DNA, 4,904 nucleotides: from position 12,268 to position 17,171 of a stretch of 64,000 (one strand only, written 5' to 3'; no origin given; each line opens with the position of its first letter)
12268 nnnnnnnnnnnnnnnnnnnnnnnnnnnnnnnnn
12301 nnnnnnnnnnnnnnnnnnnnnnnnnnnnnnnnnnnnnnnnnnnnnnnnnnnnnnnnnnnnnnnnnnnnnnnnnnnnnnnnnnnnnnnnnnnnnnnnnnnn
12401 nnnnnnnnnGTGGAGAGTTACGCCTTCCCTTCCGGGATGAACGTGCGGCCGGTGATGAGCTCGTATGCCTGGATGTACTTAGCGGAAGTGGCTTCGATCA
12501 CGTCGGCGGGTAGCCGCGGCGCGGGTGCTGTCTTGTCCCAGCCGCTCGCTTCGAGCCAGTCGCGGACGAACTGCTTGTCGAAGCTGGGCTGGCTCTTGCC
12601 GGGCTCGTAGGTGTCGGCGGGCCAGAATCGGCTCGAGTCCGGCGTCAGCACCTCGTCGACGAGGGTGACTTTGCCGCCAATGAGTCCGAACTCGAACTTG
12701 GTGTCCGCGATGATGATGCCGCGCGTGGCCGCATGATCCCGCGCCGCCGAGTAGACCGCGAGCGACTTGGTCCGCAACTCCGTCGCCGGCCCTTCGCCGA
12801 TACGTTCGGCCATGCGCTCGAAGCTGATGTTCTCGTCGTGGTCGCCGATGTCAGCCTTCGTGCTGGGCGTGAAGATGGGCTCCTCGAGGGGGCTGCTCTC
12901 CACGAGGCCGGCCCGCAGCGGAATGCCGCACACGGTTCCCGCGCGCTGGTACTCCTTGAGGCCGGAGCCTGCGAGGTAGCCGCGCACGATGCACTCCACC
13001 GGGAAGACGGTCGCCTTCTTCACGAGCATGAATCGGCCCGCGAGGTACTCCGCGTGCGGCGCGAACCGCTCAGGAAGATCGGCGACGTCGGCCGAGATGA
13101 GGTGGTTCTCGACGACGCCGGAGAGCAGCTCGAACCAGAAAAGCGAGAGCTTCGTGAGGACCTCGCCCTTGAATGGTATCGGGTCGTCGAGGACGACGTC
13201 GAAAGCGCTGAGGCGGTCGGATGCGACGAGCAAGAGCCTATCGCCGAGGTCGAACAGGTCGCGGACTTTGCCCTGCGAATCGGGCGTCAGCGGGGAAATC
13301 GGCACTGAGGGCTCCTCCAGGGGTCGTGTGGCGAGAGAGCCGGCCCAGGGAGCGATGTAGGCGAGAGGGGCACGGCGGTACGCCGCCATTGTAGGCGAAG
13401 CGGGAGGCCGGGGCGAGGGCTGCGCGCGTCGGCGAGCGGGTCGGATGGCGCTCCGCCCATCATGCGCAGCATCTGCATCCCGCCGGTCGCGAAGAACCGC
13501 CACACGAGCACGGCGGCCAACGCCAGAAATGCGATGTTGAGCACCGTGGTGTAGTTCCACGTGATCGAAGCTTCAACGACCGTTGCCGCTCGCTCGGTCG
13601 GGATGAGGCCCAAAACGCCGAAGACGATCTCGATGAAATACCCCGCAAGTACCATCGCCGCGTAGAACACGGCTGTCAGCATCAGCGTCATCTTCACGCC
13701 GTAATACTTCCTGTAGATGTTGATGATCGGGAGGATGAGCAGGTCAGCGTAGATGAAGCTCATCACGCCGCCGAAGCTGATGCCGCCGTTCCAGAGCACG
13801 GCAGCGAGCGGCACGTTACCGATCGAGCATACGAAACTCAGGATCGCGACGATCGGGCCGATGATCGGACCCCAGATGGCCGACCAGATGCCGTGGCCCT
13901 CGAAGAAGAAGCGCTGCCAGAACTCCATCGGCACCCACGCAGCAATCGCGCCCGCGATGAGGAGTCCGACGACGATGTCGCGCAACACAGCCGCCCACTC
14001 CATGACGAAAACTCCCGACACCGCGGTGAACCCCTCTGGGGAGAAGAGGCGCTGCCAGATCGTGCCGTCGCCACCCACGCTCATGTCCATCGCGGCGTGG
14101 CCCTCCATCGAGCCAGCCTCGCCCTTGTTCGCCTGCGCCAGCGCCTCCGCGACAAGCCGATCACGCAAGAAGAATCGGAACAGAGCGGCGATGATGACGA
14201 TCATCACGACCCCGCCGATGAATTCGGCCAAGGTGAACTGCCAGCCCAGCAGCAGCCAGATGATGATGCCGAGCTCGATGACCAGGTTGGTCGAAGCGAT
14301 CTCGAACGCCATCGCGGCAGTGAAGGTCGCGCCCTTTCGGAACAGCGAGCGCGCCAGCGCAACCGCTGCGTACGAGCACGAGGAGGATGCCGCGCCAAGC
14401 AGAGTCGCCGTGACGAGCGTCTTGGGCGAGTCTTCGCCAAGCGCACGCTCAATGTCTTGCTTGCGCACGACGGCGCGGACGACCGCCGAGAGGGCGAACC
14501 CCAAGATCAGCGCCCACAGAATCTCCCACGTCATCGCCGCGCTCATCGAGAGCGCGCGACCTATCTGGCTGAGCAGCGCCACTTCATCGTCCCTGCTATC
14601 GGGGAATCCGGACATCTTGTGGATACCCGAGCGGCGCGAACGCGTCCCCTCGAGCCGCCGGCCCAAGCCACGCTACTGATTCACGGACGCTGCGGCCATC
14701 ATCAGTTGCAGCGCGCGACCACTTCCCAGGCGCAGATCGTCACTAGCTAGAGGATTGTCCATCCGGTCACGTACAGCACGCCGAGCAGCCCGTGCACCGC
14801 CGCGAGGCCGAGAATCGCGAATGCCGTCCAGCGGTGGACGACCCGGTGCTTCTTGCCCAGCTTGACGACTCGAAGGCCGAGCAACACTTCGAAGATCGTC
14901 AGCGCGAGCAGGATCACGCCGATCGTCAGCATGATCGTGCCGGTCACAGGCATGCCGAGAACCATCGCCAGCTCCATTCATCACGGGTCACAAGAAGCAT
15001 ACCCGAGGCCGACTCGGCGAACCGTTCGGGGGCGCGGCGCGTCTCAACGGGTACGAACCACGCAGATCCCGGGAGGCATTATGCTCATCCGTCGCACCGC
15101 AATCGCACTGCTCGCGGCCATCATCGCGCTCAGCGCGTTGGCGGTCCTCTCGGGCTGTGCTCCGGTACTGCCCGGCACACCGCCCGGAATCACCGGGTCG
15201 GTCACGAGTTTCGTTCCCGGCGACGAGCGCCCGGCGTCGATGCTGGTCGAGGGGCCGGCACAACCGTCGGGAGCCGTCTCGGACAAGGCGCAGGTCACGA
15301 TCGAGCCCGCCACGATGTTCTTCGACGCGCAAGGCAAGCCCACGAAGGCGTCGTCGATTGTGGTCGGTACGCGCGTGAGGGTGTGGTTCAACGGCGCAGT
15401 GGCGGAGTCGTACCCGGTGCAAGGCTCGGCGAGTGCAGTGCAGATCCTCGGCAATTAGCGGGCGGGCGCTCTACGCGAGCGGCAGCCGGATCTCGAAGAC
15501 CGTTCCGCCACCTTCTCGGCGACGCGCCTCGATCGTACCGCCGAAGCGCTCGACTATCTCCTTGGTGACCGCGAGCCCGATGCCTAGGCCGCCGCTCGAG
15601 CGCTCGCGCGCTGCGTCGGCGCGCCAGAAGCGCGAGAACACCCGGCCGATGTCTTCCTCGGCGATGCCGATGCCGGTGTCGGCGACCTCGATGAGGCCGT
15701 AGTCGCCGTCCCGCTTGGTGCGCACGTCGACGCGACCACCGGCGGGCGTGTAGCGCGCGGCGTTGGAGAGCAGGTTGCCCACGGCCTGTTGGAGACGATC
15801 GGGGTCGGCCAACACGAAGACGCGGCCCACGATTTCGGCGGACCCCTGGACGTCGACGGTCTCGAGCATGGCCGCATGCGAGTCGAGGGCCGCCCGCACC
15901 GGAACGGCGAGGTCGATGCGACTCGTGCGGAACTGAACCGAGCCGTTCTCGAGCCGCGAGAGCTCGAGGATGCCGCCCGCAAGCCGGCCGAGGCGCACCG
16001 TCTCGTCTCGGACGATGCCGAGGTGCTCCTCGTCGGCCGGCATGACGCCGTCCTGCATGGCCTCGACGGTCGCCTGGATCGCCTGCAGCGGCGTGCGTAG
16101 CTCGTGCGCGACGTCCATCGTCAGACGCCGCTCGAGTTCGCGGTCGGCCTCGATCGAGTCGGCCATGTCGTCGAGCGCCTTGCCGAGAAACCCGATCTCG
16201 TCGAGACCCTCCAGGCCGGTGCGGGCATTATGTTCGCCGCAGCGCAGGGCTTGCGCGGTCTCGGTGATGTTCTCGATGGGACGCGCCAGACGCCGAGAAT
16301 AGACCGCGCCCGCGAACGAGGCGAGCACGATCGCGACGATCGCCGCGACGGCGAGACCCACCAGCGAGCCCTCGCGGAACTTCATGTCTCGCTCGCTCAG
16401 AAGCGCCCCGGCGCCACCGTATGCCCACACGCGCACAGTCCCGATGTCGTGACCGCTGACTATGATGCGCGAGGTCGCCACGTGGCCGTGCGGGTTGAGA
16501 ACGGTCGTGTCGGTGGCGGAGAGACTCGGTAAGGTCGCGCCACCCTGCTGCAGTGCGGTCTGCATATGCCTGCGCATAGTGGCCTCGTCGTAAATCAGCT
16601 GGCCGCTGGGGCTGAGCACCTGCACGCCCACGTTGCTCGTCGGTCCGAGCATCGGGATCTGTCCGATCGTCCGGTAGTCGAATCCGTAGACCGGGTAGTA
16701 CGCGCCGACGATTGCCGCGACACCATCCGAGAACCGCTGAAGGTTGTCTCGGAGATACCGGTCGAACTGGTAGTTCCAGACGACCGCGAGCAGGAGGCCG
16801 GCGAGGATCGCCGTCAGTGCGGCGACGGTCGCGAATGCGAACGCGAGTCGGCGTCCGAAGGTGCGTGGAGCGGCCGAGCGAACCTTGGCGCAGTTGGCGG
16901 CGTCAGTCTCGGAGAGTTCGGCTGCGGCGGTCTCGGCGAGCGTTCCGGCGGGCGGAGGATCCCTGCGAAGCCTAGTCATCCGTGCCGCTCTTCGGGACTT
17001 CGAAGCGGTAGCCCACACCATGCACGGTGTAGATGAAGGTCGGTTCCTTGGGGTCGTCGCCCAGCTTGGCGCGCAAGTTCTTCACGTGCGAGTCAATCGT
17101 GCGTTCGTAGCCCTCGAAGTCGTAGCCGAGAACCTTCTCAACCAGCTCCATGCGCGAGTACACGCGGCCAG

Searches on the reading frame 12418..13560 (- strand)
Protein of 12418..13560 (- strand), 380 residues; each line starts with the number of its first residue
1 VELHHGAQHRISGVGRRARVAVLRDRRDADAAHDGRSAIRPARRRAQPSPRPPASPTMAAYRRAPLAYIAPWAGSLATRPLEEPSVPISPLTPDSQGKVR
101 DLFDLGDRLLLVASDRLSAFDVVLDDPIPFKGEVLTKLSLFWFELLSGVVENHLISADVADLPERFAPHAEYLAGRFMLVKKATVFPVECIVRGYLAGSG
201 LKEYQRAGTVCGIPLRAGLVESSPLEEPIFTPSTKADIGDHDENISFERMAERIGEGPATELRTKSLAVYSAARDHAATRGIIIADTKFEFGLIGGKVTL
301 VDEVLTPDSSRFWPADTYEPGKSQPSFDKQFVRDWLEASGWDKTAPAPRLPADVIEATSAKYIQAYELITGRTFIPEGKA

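Call 16: search_protein_families(library=ncbifam, max_evalue=0.00001, proteins=[window:12418-13560:-])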
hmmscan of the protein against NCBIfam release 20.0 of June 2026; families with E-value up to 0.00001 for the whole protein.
window:12418-13560:- (380 aa): 6 families
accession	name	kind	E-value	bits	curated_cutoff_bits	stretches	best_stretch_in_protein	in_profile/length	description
NF010568.0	PRK13961.1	equivalog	2.1e-128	427.7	251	1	91-373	13-295/297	phosphoribosylaminoimidazolesuccinocarboxamide synthase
NF009251.0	PRK12607.1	equivalog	1.1e-76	257.7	371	1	91-377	16-295/315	phosphoribosylaminoimidazolesuccinocarboxamide synthase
TIGR00081.1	purC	equivalog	2.9e-76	256.5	189.9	1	96-373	10-273/279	phosphoribosylaminoimidazolesuccinocarboxamide synthase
NF010564.0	PRK13959.1-1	subfamily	8.7e-28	97.3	459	1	96-374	6-294/294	phosphoribosylaminoimidazolesuccinocarboxamide synthase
NF010567.0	PRK13960.1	equivalog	7e-22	77.7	581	1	110-326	57-284/367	phosphoribosylaminoimidazolesuccinocarboxamide synthase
TIGR02735.1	purC_vibrio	equivalog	5.5e-19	68.2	394.2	1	110-323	56-280/365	phosphoribosylaminoimidazolesuccinocarboxamide synthase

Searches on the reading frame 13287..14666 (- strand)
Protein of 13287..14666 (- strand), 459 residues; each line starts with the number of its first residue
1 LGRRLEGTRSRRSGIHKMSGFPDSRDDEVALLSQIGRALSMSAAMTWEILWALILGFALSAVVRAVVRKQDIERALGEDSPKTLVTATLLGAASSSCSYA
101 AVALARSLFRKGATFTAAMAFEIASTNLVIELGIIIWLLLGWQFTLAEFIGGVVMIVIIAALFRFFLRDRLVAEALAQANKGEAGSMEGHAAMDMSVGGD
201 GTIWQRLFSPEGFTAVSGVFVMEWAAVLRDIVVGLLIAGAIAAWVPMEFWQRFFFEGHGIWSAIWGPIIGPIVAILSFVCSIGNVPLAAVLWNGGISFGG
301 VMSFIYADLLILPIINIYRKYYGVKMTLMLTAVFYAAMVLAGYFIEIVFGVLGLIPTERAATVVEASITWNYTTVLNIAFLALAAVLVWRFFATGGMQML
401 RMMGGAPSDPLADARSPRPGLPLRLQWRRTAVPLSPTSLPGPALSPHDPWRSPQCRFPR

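Call 17: search_protein_families(library=ncbifam, max_evalue=0.00001, proteins=[window:13287-14666:-])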
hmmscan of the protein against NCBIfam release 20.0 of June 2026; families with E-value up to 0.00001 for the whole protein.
window:13287-14666:- (459 aa): 2 families
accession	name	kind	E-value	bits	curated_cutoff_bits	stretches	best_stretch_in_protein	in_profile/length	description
NF033936.1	CuZnOut_SO0444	equivalog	1.4e-18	67.2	300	1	53-374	12-338/351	SO_0444 family Cu/Zn efflux transporter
NF040736.1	efflux_SaoE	equivalog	1.8e-16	60.4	325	1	51-348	21-297/352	efflux transporter SaoE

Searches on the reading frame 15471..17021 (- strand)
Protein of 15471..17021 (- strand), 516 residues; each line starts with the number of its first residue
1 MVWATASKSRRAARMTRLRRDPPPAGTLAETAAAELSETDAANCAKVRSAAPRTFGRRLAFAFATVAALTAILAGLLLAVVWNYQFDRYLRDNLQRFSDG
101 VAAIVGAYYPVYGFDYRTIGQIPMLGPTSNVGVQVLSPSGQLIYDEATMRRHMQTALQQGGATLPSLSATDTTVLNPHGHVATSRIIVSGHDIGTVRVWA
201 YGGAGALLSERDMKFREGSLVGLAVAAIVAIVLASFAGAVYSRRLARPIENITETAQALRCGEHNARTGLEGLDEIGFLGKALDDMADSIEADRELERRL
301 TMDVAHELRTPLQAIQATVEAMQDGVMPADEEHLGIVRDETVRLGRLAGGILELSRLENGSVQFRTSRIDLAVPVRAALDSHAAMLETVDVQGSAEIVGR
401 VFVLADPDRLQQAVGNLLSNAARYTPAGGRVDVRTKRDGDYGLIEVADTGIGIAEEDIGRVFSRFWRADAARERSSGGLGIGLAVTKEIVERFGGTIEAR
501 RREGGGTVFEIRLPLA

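Call 16: search_protein_families(library=ncbifam, max_evalue=0.00001, proteins=[window:15471-17021:-])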
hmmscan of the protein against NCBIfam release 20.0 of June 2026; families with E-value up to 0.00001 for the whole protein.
window:15471-17021:- (516 aa): 80 families (the best 25 are shown)
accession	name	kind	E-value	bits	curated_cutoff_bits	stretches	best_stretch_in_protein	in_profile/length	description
NF033092.0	HK_WalK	equivalog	4.1e-64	217.2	725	2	298-515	373-594/594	cell wall metabolism sensor histidine kinase WalK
NF012163.2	BaeS_SmeS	equivalog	2.4e-59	201.5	500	1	186-513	132-456/457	sensor histidine kinase efflux regulator BaeS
NF046044.1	PnpS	equivalog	2.3e-58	198.1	400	1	303-514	176-390/390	two-component system histidine kinase PnpS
NF007837.0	PRK10549.1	equivalog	1.9e-55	188.4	603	1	207-515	150-458/466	envelope stress sensor histidine kinase BaeS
NF040691.1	MtrAB_MtrB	equivalog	4e-53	181.2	450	1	223-515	190-492/507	MtrAB system histidine kinase MtrB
TIGR01386.1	cztS_silS_copS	subfamily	1.8e-50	172.2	292.55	1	53-514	2-457/457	heavy metal sensor histidine kinase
TIGR02966.1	phoR_proteo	equivalog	1.6e-47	162.1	334.2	1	301-512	118-332/333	phosphate regulon sensor histidine kinase PhoR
NF041735.1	hist_kin_RppB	equivalog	2.5e-46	158.4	400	1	299-514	218-438/438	two-component system sensor histidine kinase RppB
NF045900.1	HisKinCpxALeg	equivalog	2.4e-43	148.5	800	1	182-514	115-450/451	two-component system sensor histidine kinase CpxA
NF008312.0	PRK11100.1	equivalog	4.3e-42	144.5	356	1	226-514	187-473/477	two-component system sensor histidine kinase CreC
NF007898.0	PRK10604.1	equivalog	1.5e-40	139.7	478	1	220-515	136-423/433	two-component system sensor histidine kinase RstB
NF033093.1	HK_VicK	exception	2e-40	138.8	680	1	277-514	187-434/448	cell wall metabolism sensor histidine kinase VicK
NF007007.0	PRK09470.1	equivalog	2.9e-37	128.7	486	1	241-515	188-459/463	envelope stress sensor histidine kinase CpxA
NF012226.0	AdeS_HK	equivalog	5.1e-36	124.6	500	1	210-514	49-352/353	two-component sensor histidine kinase AdeS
NF041210.1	his_kin_PieS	equivalog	8.7e-36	123.9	850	1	227-515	173-470/474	two component system sensor histidine kinase PieS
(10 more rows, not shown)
